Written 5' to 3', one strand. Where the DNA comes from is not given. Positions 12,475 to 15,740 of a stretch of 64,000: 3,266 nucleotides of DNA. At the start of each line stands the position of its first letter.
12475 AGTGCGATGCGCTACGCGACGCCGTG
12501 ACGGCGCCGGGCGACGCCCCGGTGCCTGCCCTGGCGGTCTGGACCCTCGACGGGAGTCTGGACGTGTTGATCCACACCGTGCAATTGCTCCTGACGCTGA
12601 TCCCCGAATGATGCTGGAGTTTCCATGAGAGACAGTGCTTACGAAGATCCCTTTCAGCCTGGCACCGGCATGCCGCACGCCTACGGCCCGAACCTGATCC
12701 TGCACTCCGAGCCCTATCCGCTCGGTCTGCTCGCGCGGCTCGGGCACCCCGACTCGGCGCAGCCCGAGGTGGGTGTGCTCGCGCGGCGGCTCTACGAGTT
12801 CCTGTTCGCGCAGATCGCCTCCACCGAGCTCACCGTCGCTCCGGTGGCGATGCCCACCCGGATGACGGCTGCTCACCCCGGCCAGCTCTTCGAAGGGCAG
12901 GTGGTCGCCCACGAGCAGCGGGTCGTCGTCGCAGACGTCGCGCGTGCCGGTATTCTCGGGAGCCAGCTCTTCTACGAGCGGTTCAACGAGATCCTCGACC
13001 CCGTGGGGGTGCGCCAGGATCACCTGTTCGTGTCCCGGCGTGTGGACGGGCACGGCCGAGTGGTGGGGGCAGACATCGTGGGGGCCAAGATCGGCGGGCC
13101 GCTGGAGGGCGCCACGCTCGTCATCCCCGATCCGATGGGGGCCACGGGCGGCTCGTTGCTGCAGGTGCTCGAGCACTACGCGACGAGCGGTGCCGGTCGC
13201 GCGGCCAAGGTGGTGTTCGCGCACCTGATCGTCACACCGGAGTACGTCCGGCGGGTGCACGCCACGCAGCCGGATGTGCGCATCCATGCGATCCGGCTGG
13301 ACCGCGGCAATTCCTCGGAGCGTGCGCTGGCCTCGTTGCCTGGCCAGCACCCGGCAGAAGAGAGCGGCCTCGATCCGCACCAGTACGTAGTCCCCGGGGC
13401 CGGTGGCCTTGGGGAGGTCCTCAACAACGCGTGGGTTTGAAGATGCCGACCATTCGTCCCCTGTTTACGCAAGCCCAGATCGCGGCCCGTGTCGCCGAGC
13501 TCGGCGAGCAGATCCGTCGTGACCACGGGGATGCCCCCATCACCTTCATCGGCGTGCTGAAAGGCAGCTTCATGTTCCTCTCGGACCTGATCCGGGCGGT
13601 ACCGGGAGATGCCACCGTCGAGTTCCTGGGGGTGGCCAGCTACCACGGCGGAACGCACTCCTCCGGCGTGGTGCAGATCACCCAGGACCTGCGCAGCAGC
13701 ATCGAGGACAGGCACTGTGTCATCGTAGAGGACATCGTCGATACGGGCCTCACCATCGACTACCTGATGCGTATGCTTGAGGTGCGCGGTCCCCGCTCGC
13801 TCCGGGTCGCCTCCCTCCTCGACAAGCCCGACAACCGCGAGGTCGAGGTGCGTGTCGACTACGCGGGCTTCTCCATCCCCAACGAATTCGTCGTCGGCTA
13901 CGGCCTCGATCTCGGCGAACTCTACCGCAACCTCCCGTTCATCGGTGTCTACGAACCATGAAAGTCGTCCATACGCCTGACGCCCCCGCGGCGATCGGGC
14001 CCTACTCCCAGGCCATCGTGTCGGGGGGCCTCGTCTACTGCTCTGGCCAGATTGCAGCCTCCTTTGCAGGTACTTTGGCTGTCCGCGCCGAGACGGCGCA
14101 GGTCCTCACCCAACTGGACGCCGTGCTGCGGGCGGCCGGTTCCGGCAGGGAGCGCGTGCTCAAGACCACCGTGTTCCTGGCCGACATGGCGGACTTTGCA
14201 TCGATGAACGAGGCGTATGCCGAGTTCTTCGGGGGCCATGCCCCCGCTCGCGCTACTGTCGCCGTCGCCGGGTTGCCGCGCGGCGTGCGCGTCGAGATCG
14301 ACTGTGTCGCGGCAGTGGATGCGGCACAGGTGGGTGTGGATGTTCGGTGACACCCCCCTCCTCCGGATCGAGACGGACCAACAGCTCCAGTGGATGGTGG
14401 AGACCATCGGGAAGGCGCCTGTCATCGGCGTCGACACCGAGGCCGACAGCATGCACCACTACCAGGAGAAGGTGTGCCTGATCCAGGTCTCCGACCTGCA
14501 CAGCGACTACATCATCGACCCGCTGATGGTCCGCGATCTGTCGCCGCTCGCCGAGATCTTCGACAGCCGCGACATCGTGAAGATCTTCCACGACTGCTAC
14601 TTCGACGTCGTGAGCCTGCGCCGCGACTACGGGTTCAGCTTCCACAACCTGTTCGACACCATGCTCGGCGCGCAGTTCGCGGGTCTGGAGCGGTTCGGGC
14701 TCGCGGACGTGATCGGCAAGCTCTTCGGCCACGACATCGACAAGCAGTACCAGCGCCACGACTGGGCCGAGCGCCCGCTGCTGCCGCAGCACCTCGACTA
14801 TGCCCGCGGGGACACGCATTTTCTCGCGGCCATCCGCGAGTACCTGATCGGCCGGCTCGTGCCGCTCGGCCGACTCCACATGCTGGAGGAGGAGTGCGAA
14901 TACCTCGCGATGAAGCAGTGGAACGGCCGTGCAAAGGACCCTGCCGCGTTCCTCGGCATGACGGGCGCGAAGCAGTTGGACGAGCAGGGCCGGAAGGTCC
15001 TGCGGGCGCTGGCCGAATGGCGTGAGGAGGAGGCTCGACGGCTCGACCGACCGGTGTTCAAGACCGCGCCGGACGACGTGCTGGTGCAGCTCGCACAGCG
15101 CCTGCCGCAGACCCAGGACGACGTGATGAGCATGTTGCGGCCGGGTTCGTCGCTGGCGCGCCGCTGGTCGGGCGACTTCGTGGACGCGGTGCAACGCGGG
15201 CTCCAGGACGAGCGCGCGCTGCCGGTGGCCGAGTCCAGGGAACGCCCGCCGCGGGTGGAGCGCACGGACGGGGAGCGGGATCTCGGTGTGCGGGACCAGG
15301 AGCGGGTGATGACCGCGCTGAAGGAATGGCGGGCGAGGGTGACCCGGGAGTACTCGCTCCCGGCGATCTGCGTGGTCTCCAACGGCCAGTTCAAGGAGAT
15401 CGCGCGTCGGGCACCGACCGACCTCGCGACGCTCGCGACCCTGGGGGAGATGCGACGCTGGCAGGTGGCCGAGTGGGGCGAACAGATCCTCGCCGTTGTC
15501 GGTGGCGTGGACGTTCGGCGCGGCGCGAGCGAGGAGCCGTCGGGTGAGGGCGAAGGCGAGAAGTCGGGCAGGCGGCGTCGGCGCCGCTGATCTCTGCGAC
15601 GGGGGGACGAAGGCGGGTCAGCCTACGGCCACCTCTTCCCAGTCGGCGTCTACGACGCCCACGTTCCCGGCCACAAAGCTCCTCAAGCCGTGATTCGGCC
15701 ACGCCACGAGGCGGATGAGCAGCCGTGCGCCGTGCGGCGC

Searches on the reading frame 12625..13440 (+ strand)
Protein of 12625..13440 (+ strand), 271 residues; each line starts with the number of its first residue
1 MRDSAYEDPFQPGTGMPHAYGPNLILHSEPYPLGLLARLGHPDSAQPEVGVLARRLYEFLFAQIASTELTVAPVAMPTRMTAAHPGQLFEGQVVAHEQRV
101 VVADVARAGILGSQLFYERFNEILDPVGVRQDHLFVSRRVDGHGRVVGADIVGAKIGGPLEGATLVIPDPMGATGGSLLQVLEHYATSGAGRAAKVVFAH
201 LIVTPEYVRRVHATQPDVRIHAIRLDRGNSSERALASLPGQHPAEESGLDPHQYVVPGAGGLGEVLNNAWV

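Call 80: search_protein_families(library=pfam, proteins=[window:12625-13440:+], max_evalue=0.001)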
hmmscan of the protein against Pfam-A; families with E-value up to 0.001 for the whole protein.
window:12625-13440:+ (271 aa): 1 family
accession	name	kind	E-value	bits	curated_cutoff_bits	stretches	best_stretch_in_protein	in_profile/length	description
PF14681.12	UPRTase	-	7.8e-10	39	27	1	46-230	21-187/206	Uracil phosphoribosyltransferase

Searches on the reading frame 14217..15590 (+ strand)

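Call 80: search_protein_families(library=pfam, proteins=[window:14217-15590:+], max_evalue=0.001)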
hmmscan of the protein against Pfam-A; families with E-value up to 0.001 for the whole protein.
window:14217-15590:+ (457 aa): 2 families
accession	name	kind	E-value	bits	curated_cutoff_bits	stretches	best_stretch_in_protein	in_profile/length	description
PF01612.26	DNA_pol_A_exo1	-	2.1e-38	132.3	23.6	1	51-210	4-168/173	3'-5' exonuclease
PF00570.28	HRDC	-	1.5e-26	92.6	23.8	2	260-324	3-67/68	HRDC domain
